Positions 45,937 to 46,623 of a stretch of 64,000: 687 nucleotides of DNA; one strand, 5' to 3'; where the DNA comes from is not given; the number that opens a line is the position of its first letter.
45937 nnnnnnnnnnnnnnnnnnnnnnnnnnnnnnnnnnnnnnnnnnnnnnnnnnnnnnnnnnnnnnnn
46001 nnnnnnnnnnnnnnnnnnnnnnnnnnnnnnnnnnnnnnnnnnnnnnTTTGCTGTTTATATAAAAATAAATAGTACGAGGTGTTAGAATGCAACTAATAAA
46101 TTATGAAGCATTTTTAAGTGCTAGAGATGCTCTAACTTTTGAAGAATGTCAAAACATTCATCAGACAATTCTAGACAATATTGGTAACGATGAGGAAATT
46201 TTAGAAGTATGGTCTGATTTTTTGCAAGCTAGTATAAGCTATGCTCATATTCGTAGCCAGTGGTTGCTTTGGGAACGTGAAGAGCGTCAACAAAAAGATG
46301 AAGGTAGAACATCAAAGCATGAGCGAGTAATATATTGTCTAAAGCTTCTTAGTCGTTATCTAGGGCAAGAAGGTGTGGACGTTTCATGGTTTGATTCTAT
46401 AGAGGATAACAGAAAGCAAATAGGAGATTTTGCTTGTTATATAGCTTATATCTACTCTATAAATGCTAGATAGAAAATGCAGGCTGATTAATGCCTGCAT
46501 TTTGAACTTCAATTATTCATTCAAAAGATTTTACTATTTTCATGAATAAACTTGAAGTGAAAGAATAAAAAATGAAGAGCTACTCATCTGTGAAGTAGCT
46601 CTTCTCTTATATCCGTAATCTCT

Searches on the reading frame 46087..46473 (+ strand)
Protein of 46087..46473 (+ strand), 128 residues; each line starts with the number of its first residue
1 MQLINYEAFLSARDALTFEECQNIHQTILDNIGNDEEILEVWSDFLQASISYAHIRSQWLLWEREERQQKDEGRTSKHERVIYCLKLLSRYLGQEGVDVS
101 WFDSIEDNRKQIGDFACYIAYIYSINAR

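Call 7: search_protein_families(library=pfam, proteins=[window:46087-46473:+], max_evalue=0.01)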
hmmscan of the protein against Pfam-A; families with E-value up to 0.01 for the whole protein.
window:46087-46473:+ (128 aa): 0 families

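Call 23: search_protein_families(library=ncbifam, proteins=[window:46087-46473:+], max_evalue=0.001)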
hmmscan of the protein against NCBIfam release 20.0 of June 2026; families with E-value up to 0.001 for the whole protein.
window:46087-46473:+ (128 aa): 0 families

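Call 61: find_encoding_contigs(protein=window:46087-46473:+, flank=5500, max_places=10)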
Protein window:46087-46473:+ (128 aa): 22 contigs read that carry it; 10 places shown.
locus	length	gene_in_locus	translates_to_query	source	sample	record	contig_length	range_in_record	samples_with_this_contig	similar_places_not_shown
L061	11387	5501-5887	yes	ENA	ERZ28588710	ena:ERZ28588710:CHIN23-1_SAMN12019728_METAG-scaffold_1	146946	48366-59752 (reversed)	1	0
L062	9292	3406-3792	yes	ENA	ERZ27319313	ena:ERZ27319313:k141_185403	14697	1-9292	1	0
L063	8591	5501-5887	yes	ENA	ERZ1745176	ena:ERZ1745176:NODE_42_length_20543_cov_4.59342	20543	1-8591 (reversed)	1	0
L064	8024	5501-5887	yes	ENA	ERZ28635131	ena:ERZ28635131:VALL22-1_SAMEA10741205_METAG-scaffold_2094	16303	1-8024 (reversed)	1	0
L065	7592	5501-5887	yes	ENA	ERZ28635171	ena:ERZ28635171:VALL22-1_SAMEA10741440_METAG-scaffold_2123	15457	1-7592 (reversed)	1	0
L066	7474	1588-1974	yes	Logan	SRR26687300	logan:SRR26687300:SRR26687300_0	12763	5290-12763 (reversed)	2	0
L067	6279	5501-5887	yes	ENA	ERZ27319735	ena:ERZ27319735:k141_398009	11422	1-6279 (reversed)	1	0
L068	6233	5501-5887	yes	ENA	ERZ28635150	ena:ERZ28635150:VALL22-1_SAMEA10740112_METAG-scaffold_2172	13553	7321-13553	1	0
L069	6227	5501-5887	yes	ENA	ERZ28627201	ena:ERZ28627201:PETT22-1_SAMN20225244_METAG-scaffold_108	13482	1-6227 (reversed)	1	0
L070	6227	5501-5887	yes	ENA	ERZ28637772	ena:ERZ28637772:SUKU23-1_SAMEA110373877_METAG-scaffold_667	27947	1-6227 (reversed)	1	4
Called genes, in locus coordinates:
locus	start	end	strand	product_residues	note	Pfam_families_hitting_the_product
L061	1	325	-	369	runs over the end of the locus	PF01580:FtsK_SpoIIIE (faint)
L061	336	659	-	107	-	-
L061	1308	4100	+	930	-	-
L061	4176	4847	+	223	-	-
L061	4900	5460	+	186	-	-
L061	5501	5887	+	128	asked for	-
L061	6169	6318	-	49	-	PF00471:Ribosomal_L33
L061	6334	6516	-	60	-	PF01783:Ribosomal_L32p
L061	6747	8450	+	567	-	PF00920:ILVD_EDD_N, PF24877:ILV_EDD_C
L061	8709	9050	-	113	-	PF01883:FeS_assembly_P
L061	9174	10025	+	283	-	PF21259:Rgg_C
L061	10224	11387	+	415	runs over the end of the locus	-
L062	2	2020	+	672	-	?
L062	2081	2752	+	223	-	-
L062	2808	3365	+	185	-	-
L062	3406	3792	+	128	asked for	-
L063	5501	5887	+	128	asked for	-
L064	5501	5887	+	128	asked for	-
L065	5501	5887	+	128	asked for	-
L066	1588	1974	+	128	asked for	-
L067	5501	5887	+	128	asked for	-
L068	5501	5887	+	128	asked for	-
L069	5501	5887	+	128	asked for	-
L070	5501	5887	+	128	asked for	-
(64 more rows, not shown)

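Call 69: search_protein_families(library=phrogs, proteins=[window:46087-46473:+], max_evalue=0.001)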
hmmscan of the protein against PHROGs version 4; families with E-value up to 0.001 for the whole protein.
window:46087-46473:+ (128 aa): 0 families
